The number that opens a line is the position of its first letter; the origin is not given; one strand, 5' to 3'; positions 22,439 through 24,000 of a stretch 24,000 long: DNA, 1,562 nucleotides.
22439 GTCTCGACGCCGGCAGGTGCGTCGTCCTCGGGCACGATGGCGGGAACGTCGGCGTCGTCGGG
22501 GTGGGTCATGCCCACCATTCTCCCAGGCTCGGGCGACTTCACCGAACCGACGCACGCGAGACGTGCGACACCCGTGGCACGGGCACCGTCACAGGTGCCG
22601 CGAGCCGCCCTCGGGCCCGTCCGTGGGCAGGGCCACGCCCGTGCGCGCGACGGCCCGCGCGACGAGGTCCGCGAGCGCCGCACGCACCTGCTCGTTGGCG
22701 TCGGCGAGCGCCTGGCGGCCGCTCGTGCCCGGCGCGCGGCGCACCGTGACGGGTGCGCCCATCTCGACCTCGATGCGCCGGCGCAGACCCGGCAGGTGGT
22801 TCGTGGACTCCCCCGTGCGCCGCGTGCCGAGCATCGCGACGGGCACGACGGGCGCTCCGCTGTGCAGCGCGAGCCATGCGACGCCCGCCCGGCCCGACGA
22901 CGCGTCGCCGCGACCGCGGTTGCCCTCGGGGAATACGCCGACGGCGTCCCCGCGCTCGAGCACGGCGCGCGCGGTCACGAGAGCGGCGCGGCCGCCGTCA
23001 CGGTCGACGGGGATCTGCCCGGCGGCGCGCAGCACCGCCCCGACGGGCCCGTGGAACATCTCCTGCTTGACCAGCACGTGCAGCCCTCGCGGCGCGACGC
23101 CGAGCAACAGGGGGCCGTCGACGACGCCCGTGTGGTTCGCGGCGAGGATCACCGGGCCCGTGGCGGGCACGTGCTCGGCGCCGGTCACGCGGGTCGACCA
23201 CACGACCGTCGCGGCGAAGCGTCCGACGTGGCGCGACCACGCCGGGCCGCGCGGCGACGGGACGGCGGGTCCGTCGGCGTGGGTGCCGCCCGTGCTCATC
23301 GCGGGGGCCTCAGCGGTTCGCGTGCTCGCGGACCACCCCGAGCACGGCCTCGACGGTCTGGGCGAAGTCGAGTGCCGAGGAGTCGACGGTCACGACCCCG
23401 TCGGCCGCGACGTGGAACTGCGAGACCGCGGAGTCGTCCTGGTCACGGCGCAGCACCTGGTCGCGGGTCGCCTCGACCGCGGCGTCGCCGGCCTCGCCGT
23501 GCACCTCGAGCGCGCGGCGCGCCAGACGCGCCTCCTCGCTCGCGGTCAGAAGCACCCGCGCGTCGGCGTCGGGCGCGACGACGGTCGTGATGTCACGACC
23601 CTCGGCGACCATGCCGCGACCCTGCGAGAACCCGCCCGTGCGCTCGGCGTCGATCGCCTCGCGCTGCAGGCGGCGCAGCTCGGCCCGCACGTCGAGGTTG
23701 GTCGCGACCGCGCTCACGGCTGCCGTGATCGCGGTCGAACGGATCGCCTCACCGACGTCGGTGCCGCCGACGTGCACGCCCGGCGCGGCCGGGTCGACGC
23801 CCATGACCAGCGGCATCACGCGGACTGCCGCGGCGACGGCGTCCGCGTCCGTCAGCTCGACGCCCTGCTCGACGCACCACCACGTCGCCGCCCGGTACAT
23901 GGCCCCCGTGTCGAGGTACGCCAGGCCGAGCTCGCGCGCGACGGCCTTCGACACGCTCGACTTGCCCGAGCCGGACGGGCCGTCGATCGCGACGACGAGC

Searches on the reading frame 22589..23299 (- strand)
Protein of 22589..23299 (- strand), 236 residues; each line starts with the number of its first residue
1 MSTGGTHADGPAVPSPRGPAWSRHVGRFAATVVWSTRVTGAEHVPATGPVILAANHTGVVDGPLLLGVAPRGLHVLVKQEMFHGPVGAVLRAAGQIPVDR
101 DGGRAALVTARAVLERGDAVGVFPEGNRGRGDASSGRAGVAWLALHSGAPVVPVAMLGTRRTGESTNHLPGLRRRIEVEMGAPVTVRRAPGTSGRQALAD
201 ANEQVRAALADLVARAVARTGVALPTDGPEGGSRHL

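Call 14: search_protein_families(library=pfam, proteins=[window:22589-23299:-], max_evalue=0.01)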
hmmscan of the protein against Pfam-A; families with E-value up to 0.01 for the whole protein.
window:22589-23299:- (236 aa): 1 family
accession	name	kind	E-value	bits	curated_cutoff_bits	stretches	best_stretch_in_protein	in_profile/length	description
PF01553.26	Acyltransferase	-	5.7e-22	78.4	23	1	37-156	3-131/132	Acyltransferase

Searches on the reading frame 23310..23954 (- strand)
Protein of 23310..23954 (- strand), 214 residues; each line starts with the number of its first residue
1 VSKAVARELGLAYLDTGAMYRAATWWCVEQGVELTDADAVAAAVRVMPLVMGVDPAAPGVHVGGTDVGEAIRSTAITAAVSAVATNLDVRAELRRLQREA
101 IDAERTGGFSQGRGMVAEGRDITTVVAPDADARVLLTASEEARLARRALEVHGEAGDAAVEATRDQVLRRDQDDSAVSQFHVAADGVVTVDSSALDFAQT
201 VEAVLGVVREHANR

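Call 14: search_protein_families(library=pfam, proteins=[window:23310-23954:-], max_evalue=0.01)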
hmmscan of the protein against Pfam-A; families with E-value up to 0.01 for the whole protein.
window:23310-23954:- (214 aa): 1 family
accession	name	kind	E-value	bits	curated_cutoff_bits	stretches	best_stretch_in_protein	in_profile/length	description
PF02224.24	Cytidylate_kin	-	2.8e-41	142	26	1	2-209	15-210/211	Cytidylate kinase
